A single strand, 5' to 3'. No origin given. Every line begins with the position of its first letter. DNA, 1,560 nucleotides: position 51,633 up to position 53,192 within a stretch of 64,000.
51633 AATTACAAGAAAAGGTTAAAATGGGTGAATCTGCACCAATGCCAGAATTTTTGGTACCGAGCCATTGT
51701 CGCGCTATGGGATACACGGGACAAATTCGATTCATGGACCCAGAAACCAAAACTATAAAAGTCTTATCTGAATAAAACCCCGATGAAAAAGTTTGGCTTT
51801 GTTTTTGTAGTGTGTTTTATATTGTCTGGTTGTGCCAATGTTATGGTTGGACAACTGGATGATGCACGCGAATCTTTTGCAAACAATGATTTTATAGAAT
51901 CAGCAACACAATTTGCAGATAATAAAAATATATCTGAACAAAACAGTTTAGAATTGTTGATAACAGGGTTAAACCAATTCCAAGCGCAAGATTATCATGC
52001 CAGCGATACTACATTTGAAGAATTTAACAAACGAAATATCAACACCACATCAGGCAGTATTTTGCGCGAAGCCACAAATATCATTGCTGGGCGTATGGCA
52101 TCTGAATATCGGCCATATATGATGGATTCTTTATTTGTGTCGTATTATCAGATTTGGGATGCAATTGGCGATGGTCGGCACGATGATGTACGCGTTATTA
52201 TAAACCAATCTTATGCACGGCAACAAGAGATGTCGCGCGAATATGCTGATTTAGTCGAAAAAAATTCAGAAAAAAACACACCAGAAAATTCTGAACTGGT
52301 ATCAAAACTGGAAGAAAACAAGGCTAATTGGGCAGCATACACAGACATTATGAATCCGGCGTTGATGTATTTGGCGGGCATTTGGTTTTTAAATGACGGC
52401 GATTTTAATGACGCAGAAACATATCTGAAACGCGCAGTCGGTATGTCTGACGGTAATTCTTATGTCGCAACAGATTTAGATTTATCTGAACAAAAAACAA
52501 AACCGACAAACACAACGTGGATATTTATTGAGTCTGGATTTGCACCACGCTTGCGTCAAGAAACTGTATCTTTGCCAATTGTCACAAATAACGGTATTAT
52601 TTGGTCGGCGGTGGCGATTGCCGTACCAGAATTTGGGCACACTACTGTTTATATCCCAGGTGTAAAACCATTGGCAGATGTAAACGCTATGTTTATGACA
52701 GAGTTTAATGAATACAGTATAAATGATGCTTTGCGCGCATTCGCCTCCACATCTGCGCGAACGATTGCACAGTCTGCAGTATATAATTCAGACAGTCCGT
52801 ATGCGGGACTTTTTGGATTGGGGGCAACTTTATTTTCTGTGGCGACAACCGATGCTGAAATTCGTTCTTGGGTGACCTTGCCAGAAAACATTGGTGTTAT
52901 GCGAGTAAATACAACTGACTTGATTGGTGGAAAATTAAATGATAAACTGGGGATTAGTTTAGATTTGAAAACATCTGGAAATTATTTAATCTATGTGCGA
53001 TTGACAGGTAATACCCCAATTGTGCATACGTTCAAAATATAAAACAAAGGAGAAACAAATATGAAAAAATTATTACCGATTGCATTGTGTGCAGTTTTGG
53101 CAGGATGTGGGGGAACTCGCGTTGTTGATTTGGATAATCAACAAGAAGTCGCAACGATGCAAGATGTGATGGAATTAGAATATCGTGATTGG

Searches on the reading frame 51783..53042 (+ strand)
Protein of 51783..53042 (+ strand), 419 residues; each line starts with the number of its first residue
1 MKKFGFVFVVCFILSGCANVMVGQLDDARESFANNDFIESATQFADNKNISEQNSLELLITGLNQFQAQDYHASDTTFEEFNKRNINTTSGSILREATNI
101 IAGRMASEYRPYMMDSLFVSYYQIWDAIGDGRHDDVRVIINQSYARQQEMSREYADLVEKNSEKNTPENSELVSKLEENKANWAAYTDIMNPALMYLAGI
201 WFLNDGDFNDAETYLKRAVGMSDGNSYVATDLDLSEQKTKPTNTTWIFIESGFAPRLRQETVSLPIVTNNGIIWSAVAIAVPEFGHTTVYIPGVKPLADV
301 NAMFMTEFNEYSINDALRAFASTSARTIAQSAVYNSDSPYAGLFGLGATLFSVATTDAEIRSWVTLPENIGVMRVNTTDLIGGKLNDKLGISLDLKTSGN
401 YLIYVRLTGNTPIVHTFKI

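Call 39: search_protein_families(library=pfam, proteins=[window:51783-53042:+], max_evalue=0.001)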
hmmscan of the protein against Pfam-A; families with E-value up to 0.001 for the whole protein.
window:51783-53042:+ (419 aa): 0 families

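Call 99: search_protein_families(library=ncbifam, proteins=[window:51783-53042:+], max_evalue=0.1)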
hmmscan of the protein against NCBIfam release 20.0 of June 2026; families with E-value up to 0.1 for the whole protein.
window:51783-53042:+ (419 aa): 2 families
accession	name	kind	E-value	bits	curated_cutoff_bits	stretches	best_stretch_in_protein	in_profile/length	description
TIGR00540.1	TPR_hemY_coli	hypoth_equivalog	0.019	13.8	142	0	130-228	274-362/385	heme biosynthesis-associated TPR protein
TIGR02917.1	PEP_TPR_lipo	equivalog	0.019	12.9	312.2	1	184-234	355-405/899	XrtA/PEP-CTERM system TPR-repeat protein PrsT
